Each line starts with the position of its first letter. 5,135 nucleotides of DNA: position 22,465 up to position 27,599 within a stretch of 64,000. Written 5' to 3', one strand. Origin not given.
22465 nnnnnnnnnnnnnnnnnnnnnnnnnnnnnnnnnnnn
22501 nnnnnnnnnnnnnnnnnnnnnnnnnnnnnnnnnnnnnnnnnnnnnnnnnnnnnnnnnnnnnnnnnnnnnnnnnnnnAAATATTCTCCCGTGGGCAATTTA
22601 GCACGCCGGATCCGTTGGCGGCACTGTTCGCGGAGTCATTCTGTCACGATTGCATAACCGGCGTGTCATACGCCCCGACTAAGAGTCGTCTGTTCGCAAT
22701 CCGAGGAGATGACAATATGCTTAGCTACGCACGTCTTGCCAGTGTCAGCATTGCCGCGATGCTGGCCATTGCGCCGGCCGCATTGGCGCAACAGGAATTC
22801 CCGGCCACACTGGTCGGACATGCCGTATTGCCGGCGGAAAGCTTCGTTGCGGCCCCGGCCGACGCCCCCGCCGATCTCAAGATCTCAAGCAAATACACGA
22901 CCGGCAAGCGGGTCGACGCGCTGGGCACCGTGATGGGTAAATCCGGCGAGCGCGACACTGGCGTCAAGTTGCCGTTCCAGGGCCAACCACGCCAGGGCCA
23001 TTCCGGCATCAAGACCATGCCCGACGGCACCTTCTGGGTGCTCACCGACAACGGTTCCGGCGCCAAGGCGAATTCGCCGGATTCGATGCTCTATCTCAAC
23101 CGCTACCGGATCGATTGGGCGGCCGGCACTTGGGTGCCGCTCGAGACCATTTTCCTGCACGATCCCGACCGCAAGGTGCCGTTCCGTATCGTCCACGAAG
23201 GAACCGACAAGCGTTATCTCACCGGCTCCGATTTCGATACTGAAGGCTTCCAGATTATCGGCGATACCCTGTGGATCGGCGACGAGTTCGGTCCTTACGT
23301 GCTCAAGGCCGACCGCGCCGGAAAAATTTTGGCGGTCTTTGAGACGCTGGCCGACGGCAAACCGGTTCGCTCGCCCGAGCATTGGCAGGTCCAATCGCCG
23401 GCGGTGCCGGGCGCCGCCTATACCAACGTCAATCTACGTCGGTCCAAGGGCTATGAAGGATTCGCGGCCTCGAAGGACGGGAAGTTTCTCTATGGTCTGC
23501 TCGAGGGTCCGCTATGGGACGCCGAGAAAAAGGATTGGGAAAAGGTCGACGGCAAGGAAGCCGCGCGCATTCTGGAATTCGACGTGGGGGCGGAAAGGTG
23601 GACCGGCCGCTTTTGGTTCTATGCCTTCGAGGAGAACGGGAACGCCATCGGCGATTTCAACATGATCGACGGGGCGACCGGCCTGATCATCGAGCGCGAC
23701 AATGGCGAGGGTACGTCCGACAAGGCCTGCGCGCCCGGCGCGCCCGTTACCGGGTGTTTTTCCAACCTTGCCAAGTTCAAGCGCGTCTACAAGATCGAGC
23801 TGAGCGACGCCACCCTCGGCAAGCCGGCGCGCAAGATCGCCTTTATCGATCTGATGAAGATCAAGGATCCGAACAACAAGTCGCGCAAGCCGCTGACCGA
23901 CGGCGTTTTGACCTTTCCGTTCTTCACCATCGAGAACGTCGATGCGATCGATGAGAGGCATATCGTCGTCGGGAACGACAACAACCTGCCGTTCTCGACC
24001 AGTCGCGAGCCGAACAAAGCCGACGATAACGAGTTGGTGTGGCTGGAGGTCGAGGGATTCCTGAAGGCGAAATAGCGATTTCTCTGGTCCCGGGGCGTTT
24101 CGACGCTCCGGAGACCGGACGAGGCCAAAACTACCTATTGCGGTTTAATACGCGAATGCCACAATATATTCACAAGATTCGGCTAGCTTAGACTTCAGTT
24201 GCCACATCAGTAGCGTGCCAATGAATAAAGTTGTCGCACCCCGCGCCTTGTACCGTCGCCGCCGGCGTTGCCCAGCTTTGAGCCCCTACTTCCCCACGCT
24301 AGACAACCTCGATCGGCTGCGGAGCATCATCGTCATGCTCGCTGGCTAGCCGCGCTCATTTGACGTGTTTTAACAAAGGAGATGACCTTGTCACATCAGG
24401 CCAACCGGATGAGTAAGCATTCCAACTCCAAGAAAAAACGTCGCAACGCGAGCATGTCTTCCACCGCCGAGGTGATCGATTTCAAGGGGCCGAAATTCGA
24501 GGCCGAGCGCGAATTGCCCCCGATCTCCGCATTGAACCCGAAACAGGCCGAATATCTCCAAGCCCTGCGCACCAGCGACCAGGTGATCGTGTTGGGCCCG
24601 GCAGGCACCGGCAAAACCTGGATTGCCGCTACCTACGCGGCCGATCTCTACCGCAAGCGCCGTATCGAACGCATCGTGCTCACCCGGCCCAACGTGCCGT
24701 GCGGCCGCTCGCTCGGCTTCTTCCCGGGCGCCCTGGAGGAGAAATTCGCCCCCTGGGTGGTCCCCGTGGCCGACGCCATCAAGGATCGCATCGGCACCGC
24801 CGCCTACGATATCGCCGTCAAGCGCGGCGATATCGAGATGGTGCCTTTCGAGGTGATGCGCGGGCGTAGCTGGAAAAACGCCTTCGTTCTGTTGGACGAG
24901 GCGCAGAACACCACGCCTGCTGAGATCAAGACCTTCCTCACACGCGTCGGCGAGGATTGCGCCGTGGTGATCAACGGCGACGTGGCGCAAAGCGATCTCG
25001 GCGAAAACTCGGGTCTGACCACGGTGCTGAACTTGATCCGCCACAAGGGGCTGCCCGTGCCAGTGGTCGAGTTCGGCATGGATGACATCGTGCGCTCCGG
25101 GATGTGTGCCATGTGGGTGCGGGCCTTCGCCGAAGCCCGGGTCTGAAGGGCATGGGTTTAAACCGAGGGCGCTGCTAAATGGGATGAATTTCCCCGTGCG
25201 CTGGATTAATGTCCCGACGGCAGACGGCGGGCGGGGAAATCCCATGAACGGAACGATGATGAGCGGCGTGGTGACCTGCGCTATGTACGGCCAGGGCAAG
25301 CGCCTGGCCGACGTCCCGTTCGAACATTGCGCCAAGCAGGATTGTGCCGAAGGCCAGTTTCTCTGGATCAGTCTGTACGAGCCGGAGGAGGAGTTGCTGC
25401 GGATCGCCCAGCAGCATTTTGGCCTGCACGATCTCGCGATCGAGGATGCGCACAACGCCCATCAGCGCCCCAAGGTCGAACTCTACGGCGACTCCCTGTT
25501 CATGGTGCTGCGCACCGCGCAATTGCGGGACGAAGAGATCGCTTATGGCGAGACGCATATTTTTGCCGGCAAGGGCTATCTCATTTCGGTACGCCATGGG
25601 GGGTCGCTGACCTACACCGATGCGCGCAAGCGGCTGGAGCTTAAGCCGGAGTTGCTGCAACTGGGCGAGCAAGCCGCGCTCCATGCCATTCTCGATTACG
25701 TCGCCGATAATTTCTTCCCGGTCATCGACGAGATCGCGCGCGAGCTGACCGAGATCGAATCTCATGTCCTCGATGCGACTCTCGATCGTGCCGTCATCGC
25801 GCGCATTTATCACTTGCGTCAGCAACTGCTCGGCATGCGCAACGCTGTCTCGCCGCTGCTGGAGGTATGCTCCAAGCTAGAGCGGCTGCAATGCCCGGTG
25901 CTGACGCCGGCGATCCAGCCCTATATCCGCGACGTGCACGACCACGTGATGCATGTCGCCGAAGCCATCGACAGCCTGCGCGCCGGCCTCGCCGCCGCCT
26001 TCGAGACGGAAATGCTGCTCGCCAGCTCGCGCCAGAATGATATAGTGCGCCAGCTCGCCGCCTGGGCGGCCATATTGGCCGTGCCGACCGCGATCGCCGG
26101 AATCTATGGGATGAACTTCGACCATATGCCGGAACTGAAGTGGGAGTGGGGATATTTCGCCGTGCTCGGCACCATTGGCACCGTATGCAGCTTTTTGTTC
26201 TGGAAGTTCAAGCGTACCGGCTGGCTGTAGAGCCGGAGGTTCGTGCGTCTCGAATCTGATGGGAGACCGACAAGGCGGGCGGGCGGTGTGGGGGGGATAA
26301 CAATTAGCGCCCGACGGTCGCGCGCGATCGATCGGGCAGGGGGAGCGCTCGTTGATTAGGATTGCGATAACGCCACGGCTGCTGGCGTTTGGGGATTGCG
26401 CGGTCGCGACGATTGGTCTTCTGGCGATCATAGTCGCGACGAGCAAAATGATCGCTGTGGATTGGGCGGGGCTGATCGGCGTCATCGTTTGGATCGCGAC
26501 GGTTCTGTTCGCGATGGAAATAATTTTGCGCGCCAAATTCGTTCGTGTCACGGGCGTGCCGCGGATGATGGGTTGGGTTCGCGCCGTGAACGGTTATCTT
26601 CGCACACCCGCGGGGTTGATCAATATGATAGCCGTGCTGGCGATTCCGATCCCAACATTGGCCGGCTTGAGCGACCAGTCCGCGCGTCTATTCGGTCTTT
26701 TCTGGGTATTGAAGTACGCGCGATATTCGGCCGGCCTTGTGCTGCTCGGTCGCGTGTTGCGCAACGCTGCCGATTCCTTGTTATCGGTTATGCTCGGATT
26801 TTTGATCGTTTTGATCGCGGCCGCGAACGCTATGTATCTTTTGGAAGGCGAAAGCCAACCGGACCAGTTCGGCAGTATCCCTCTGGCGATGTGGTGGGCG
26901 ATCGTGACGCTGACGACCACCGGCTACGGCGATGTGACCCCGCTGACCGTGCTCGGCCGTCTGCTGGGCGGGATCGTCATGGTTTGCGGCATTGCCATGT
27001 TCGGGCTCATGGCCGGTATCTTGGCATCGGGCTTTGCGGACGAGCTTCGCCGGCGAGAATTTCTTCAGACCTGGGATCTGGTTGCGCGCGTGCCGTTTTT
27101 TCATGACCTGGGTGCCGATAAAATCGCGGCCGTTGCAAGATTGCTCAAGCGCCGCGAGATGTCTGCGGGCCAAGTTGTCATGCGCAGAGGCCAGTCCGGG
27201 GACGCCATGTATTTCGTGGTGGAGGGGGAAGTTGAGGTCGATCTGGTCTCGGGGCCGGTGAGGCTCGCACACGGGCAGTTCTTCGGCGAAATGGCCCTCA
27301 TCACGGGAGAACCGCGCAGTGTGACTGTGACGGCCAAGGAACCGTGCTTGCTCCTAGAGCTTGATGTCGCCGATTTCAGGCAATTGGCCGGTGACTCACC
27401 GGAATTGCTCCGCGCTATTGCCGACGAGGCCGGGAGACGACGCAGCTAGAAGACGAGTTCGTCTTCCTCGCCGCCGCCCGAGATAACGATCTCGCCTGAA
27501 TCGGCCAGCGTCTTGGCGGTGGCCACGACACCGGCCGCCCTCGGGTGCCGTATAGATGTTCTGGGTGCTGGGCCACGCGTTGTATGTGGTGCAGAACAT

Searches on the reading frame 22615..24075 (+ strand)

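Call 17: search_protein_families(library=pfam, proteins=[window:22615-24075:+], max_evalue=0.01)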
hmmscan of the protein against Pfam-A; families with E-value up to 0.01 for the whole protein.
window:22615-24075:+ (486 aa): 1 family
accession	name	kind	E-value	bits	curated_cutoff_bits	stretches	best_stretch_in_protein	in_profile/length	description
PF13449.12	Phytase-like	-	1.7e-54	186.1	27.6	1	125-457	2-283/284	Esterase-like activity of phytase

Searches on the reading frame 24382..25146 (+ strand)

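Call 17: search_protein_families(library=pfam, proteins=[window:24382-25146:+], max_evalue=0.01)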
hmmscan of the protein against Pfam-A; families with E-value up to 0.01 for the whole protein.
window:24382-25146:+ (254 aa): 12 families
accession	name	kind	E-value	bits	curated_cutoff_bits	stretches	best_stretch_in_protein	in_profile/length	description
PF02562.22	PhoH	-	1.9e-63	214.1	27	1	48-249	2-204/205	PhoH-like protein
PF13604.12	AAA_30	-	3.1e-08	34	27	1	51-205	2-129/191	AAA domain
PF13245.12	AAA_19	-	3.9e-07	30.8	25.1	1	57-204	3-129/134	AAA domain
PF00580.27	UvrD-helicase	-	0.00017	21.9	23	0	51-96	1-44/271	UvrD/REP helicase N-terminal domain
PF07728.20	AAA_5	-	0.00043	20.7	22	1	68-100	2-33/139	AAA domain (dynein-related subfamily)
PF04851.21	ResIII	-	0.00052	20.4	22.5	1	51-100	4-58/164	Type III restriction enzyme, res subunit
PF13401.12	AAA_22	-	0.00061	20.5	27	0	68-93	8-35/130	AAA domain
PF01695.23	IstB_IS21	-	0.00073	19.5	24.1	1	59-88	86-115/238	IstB-like ATP binding protein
PF00270.35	DEAD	-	0.0029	17.8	26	1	52-91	1-40/167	DEAD/DEAH box helicase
PF13173.12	AAA_14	-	0.0036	17.8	27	0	68-103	5-40/129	AAA domain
PF13191.12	AAA_16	-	0.0039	18.1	32.6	1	58-107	15-63/167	AAA ATPase domain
PF20720.3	nSTAND3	-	0.0045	17.1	27.2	1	57-92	9-44/155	Novel STAND NTPase 3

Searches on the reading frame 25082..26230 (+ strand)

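Call 17: search_protein_families(library=pfam, proteins=[window:25082-26230:+], max_evalue=0.01)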
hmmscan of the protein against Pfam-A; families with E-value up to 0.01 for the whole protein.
window:25082-26230:+ (382 aa): 1 family
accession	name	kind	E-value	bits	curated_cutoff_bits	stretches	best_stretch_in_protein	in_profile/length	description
PF01544.23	CorA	-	3e-60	204.5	27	1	91-378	2-292/292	CorA-like Mg2+ transporter protein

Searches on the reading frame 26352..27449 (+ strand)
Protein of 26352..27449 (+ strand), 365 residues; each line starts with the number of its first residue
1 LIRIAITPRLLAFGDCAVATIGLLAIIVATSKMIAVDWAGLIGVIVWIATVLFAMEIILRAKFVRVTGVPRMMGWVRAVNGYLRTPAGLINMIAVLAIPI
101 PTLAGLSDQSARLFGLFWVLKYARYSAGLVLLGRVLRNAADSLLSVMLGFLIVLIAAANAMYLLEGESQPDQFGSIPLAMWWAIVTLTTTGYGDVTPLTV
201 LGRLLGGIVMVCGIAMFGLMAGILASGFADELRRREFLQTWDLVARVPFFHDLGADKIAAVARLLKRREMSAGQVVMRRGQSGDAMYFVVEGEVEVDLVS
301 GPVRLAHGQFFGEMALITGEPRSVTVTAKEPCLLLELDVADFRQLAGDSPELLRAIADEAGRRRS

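Call 6: search_protein_families(library=pfam, proteins=[window:26352-27449:+])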
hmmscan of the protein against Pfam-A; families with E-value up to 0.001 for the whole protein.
window:26352-27449:+ (365 aa): 4 families
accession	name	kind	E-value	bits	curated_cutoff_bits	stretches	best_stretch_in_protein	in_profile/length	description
PF00027.35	cNMP_binding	-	1.8e-20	73.2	27.5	1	268-346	2-86/89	Cyclic nucleotide-binding domain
PF00520.37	Ion_trans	-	5e-19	68.9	25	1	40-234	33-239/241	Ion transport protein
PF07885.22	Ion_trans_2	-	4e-14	52.7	22.5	1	150-225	2-74/79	Ion channel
PF08016.18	PKD_channel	-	4.8e-05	23.3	22.4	1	119-210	111-199/225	Polycystin cation channel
